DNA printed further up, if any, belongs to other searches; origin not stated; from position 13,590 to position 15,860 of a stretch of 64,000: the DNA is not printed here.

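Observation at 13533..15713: c-di-GMP riboswitch gating a cyclic-nucleotide-binding / ParA-like / patatin phospholipase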

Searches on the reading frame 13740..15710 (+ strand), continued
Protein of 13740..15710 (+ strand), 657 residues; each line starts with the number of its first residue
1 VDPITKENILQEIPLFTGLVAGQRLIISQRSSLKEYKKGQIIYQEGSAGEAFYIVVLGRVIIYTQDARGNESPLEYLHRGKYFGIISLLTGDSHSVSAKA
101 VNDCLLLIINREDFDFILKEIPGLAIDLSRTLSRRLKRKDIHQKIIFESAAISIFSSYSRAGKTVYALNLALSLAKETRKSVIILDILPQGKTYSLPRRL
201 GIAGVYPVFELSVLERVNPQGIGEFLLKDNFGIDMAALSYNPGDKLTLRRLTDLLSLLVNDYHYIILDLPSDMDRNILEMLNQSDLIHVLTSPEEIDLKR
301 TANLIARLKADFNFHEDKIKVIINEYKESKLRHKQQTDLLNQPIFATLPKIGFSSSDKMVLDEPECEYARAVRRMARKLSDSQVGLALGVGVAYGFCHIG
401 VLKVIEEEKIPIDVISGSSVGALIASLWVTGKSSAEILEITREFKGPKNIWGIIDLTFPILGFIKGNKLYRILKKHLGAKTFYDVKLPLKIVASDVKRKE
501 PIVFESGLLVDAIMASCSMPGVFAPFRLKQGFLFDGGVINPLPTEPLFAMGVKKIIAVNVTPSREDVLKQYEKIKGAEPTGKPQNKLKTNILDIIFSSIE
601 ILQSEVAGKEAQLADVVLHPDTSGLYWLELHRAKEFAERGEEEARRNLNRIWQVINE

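Call 42: search_protein_representatives(protein=window:13740-15710:+)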
Query: 657 residues. Proteins with E-value up to 0.001 (for the whole library): 47144; up to 1e-10: 15426; up to 1e-30: 1585. The best 150 are listed.
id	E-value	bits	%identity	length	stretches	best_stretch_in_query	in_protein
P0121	5.1e-277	936.7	66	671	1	9-656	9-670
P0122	1.1e-164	565.7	68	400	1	273-657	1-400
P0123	2.7e-158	544.6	61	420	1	4-421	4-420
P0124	1.4e-153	529.0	44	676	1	6-654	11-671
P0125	4.6e-149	514.1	42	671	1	6-656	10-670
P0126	2.3e-145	501.8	42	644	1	6-657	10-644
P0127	2.0e-144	498.7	41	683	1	6-655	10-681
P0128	3.0e-144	498.2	43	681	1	6-654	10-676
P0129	3.1e-143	494.8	43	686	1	4-656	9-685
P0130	2.2e-140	485.4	42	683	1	4-657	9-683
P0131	1.6e-136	472.6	41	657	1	7-655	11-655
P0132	6.4e-136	470.6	41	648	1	9-656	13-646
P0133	6.3e-134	464.1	39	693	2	4-584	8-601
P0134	3.5e-132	458.3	40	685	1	2-655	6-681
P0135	2.0e-130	452.5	41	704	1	6-657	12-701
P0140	2.1e-123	429.3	37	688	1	3-655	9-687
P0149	2.5e-114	399.3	38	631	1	6-651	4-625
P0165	5.0e-102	358.7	33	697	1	9-654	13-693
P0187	2.0e-92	327.0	32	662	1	10-655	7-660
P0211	7.7e-81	288.7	30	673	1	7-655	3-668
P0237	1.4e-69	251.6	28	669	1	10-651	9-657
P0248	4.3e-68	246.6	28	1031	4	10-648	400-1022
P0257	5.3e-66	239.7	29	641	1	9-655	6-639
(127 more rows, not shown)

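Call 43: list_cluster_members(proteins=[P0124, P0131, P0140, P0149, P0165, P0187, P0211, P0237, P0248, P0257])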
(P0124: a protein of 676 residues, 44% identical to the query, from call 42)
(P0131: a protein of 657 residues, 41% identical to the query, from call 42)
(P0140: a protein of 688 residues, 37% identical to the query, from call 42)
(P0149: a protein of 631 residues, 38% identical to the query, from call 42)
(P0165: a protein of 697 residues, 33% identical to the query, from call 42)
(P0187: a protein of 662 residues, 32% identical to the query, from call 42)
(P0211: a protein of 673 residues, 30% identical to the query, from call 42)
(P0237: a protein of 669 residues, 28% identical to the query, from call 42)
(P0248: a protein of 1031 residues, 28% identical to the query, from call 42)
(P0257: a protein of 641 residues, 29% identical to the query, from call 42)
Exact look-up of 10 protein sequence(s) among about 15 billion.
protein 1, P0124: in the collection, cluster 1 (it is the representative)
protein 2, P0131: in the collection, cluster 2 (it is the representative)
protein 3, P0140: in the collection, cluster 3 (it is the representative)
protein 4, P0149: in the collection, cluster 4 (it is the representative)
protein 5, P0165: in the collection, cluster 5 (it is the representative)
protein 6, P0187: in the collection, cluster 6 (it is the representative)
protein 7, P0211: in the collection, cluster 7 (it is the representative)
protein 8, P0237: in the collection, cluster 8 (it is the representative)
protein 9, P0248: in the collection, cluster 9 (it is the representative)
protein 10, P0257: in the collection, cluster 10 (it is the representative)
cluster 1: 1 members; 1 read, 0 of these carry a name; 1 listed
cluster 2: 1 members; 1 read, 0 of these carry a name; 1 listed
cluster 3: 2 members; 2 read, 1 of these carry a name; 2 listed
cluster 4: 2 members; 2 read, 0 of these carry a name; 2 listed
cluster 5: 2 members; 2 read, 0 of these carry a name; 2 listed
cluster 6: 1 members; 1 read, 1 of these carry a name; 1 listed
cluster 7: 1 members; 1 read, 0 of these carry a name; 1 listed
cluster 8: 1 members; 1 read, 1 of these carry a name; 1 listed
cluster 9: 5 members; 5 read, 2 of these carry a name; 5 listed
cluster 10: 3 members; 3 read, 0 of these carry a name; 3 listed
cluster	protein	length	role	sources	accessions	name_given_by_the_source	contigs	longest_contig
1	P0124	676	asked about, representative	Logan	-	-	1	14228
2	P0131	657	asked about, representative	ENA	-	-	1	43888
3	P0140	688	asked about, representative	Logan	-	-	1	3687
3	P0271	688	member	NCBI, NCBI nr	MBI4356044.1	MAG: cyclic nucleotide-binding domain-containing protein [Candidatus Omnitrophica ... | cyclic nucleotide-binding domain-containing protein [Candidatus Omnitrophota bacterium]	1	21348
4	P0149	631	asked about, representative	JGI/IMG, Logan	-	-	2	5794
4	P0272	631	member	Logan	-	-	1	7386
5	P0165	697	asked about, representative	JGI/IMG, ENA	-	-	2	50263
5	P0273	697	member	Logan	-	-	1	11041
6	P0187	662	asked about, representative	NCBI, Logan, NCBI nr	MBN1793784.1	MAG: cyclic nucleotide-binding domain-containing protein [Candidatus Omnitrophica ... | cyclic nucleotide-binding domain-containing protein [Candidatus Omnitrophota bacterium]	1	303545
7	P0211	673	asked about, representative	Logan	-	-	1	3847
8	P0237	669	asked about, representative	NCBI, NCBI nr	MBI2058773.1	MAG: cyclic nucleotide-binding domain-containing protein [Nitrospirae bacterium] | cyclic nucleotide-binding domain-containing protein [Nitrospirota bacterium]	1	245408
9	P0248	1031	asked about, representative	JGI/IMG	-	CRP-like cAMP-binding protein/predicted acylesterase/phospholipase RssA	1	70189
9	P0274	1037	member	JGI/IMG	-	NTE family protein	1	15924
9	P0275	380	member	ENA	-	-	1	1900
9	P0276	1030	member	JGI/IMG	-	-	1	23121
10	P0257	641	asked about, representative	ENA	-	-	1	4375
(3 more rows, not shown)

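Call 46: search_solved_structures(query=window:13740-15710:+, max_evalue=0.01, show_alignments=3)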
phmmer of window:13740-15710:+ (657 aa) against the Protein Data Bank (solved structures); distinct sequences matched with E-value up to 0.01: 145 (the best 60 are shown).
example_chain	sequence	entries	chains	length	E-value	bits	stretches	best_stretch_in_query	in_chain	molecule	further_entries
5fqu_A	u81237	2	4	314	1e-23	86.7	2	461-561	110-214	PATATIN-LIKE PROTEIN, PLPD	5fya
9ya0_MA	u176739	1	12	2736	3.4e-20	75.1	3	7-137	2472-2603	PCR12, TGME49_219070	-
5kbf_A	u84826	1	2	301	7.9e-17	64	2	7-121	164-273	CAMP-dependent protein kinase regulatory subunit, putative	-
4ev0_A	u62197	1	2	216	6e-16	61.1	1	13-150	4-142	Transcription regulator, Crp family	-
5dyk_A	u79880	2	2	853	3.3e-14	55.4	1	9-115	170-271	CGMP-dependent protein kinase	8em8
5ezr_A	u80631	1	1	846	1.8e-12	49.6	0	9-112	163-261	cGMP-dependent protein kinase, putative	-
4rz7_A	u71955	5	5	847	1.8e-12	49.6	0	9-112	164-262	cGMP-dependent protein kinase, putative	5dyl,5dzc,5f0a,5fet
9p74_A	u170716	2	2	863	2e-12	49.5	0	9-112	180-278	cGMP-dependent protein kinase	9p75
3j4q_B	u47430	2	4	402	3.3e-12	48.8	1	7-118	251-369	cAMP-dependent protein kinase type II-alpha regulatory subunit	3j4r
2qvs_B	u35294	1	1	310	4.5e-12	48.3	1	7-118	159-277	cAMP-dependent protein kinase type II-alpha regulatory subunit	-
6hq3_A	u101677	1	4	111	7.3e-12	47.6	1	36-141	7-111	EAL Enzyme Bd1971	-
3of1_A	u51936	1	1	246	9.8e-12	47.2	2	16-118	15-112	cAMP-dependent protein kinase regulatory subunit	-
9d2f_b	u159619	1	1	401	1.2e-11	46.9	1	7-118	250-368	cAMP-dependent protein kinase type II-alpha regulatory subunit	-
6hq5_A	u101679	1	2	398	9.6e-11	43.9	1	37-141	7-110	EAL Enzyme Bd1971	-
6hq4_A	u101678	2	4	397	1e-10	43.8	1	37-141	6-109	EAL Enzyme Bd1971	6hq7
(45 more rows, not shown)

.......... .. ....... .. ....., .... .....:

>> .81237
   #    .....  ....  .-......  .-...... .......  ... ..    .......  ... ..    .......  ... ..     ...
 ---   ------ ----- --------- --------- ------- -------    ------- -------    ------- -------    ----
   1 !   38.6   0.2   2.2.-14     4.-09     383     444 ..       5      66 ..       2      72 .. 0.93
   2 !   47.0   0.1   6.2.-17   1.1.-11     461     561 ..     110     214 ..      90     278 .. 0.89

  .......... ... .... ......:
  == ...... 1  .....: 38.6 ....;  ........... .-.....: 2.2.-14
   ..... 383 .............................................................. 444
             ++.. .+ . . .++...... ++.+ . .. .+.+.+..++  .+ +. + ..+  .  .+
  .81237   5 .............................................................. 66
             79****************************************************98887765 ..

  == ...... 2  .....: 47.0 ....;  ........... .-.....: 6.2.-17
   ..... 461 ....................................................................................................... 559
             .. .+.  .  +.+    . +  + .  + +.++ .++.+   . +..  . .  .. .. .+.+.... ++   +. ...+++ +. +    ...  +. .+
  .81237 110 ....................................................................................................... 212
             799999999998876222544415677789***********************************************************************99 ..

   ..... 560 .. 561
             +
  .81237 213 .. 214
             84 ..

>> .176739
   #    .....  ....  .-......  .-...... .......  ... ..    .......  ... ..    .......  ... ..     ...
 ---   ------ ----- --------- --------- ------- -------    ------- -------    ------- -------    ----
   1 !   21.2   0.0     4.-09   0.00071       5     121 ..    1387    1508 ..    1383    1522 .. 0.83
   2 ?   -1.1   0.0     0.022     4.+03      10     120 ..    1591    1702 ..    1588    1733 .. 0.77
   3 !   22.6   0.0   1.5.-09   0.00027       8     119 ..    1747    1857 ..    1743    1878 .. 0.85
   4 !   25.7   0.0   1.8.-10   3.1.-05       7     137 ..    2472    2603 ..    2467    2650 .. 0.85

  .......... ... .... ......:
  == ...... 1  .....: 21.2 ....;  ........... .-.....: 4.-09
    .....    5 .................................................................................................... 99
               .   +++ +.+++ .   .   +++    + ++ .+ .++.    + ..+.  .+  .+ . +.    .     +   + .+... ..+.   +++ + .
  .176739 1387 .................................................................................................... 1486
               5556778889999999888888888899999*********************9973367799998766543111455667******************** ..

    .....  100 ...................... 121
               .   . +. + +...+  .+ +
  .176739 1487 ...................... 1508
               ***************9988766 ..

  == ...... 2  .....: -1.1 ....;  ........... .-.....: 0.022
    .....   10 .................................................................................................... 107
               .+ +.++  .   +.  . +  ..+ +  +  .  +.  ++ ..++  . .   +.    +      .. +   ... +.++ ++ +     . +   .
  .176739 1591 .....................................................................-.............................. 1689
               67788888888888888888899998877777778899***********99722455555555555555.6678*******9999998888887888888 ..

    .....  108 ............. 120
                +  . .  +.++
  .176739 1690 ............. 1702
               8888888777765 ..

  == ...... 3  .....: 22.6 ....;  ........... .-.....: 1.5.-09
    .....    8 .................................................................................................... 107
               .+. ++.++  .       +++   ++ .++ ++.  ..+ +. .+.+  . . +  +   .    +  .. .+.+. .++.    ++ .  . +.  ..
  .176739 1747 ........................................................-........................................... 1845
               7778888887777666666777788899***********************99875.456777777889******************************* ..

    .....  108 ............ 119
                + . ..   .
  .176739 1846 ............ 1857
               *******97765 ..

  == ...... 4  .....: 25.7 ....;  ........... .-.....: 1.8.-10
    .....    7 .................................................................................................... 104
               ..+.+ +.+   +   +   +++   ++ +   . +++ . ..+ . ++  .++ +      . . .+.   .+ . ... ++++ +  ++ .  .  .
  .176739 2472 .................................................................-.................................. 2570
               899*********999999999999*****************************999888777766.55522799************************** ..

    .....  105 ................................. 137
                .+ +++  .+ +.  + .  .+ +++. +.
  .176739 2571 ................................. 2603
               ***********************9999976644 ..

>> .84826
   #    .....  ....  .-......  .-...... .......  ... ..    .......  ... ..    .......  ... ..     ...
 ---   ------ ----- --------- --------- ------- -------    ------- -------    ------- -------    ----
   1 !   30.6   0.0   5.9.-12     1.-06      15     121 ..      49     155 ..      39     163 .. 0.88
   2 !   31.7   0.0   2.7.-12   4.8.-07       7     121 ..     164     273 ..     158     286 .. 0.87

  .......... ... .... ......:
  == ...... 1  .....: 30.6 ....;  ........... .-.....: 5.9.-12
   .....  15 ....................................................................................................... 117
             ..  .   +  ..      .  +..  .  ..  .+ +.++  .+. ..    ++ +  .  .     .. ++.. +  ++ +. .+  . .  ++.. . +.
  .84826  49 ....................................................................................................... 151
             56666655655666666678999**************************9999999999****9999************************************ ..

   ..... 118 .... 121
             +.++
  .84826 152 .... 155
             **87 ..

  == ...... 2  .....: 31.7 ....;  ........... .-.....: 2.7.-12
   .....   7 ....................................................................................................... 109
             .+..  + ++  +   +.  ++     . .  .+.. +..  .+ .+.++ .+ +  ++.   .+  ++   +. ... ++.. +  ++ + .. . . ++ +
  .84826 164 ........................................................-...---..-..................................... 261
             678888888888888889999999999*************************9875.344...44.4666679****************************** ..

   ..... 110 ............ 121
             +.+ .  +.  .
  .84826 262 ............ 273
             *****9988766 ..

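Call 53: predict_structure(alignment_id=A3)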
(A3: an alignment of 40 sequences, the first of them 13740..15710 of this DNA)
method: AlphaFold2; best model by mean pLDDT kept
length: 657 residues; sequences in the alignment: 40
mean_pLDDT: 62.8   pTM: 0.41
mean pLDDT of the five models: 62.8, 59.4, 59.3, 51.9, 49.9
residues with pLDDT >= 90: 26; 70-90: 248; 50-70: 210; < 50: 173
segments of 3 or more residues with pLDDT < 50: 133-149, 351-365, 380-390, 445-468, 519-524, 535-542, 554-631
pLDDT, mean of each block of 10 residues (from residue 1): 68 79 87 93 86 86 71 72 76 79 89 86 69 43 32 53 71 67 84 75 73 61 65 82 77 70 75 70 69 83 84 71 74 81 66 42 51 57 37 66 82 57 68 79 51 38 38 59 52 55 60 54 47 45 53 46 37 37 33 32 33 28 33 68 75 62
secondary structure, 60 per line:
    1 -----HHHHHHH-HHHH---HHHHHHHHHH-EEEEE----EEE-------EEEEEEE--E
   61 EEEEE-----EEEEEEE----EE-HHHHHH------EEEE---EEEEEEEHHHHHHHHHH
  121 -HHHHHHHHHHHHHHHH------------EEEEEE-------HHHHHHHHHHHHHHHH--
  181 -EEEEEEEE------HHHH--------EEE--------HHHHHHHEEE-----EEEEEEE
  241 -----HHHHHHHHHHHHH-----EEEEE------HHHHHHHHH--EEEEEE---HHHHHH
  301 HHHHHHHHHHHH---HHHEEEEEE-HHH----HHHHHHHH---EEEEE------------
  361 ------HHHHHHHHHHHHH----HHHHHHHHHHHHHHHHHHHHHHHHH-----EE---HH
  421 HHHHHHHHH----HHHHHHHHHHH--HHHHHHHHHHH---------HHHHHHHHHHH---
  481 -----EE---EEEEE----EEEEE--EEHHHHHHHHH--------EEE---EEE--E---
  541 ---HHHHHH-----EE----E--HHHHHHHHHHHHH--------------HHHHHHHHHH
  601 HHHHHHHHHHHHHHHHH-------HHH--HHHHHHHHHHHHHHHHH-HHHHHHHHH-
elements in order (helices of 4 or more, strands of 3 or more residues): H6-12 H14-17 H21-30 E32-36 E41-43 E51-57 E60-65 E71-77 H85-90 E97-100 E104-110 H111-120 H122-137 E150-155 H163-178 E182-189 H196-199 E208-210 H219-225 E226-228 E234-240 H246-258 E264-268 H275-283 E286-291 H295-312 E319-324 H333-340 E344-348 H367-379 H384-408 H419-429 H434-444 H447-457 H467-477 E491-495 E500-504 H509-517 E526-528 E532-534 H544-549 H564-576 H591-617 H630-646 H648-656
